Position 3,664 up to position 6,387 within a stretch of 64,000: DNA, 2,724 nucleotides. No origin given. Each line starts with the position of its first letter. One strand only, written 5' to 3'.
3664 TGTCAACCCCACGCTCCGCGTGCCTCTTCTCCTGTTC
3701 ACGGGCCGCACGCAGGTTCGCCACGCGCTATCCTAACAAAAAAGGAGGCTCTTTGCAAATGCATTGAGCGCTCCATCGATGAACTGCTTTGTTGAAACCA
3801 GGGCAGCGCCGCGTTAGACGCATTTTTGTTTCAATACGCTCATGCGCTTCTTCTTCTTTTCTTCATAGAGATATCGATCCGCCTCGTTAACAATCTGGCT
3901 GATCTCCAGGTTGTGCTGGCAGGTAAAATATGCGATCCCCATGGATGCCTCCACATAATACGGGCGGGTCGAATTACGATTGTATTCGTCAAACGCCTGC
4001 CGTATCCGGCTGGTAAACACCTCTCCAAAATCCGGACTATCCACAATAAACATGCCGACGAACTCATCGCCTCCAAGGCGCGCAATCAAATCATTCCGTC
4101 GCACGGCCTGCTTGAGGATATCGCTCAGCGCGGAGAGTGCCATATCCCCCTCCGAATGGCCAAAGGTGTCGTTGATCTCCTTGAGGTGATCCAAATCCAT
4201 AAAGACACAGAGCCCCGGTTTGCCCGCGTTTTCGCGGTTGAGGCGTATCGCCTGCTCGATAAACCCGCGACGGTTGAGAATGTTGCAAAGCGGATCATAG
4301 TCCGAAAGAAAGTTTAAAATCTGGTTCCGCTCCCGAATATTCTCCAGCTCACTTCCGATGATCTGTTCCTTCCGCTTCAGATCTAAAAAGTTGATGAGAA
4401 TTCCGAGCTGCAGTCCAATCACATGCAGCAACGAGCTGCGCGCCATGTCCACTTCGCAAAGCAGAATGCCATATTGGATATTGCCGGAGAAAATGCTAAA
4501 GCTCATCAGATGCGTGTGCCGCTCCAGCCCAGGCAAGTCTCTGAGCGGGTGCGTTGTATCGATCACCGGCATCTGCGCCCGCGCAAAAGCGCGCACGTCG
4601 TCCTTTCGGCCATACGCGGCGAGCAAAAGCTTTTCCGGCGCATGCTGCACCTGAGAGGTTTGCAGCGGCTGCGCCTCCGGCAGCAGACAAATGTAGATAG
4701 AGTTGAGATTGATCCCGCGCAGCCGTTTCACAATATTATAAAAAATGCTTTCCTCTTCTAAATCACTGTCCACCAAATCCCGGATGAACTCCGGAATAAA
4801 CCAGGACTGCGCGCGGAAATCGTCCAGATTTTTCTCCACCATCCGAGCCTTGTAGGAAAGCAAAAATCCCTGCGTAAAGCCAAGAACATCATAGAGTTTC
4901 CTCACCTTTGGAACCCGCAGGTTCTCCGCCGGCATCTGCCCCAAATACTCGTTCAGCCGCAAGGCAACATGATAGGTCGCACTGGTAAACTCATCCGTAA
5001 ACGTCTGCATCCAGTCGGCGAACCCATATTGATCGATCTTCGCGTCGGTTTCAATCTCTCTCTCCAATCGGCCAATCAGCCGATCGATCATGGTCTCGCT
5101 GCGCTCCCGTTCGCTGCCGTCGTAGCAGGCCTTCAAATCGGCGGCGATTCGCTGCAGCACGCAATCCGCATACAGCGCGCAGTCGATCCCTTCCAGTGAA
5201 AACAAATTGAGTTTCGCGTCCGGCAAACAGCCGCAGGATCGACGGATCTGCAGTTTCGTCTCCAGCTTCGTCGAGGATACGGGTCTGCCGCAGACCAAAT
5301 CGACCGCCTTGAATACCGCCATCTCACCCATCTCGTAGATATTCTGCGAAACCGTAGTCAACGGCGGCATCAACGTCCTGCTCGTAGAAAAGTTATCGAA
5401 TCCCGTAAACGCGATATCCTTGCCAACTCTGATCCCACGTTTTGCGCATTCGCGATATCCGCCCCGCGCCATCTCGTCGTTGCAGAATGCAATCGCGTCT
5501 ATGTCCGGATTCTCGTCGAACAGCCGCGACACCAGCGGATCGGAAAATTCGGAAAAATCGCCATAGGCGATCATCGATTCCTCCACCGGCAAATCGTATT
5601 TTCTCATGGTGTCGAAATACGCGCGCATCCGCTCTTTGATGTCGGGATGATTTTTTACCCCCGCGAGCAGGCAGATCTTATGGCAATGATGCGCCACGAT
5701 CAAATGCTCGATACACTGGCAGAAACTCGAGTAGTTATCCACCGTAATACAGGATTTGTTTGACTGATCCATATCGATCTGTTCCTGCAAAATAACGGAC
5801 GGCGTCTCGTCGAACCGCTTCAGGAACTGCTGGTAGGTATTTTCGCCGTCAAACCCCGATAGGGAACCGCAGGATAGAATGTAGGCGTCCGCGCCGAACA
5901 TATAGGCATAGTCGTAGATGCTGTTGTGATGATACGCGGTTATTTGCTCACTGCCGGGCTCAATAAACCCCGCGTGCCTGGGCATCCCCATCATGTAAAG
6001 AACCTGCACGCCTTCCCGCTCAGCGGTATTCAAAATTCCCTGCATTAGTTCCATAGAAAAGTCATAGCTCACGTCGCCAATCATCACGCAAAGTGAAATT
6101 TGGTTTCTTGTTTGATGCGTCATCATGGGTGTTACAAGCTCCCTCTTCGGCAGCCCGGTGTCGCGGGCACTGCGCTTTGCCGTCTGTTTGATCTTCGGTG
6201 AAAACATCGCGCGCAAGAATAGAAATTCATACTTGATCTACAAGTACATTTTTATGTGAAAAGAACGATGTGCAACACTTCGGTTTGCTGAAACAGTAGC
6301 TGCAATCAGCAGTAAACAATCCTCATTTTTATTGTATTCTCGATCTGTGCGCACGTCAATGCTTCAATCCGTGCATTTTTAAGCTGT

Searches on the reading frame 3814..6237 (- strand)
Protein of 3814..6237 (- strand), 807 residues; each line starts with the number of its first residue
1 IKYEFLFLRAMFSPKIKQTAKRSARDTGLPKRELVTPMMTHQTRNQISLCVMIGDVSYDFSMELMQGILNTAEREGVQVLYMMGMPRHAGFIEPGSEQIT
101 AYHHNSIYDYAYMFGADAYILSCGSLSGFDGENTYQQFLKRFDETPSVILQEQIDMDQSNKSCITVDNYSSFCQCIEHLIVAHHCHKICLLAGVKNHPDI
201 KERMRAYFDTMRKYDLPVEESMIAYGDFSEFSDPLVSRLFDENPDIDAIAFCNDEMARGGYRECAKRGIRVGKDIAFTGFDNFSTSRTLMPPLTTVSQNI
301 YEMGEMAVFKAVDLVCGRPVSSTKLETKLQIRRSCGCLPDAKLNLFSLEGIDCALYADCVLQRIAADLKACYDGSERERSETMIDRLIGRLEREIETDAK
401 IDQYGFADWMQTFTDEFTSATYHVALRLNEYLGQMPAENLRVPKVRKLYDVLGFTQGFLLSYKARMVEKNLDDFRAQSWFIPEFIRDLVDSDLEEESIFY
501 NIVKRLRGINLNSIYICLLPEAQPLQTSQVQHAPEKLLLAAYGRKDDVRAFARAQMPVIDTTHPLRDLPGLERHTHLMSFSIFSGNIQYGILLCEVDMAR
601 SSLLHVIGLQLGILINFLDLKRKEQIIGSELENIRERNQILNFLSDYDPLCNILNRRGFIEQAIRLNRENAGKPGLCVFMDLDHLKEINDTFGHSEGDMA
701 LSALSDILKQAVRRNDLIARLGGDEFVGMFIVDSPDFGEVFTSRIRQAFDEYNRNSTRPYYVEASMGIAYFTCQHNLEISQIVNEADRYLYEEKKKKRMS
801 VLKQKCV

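Call 44: search_protein_families(library=pfam, proteins=[window:3814-6237:-], max_evalue=0.01)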
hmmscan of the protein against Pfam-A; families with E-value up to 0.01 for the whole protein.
window:3814-6237:- (807 aa): 5 families
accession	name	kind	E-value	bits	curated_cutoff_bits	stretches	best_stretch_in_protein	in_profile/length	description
PF00990.26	GGDEF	-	5.3e-33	114.5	23.8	1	646-799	2-160/161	Diguanylate cyclase, GGDEF domain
PF13377.12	Peripla_BP_3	-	2.7e-21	76.8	26.5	1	177-335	2-167/167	Periplasmic binding protein-like domain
PF00532.27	Peripla_BP_1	-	3.7e-13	50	22.2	1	145-304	82-250/281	Periplasmic binding proteins and sugar binding domain of LacI family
PF13407.12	Peripla_BP_4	-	6.2e-08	32.9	35.1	1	183-318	121-257/258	Periplasmic binding protein domain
PF22335.1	Cas10-Cmr2_palm2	-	0.0023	18.5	27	1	709-797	44-126/133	Cas10/Cmr2, second palm domain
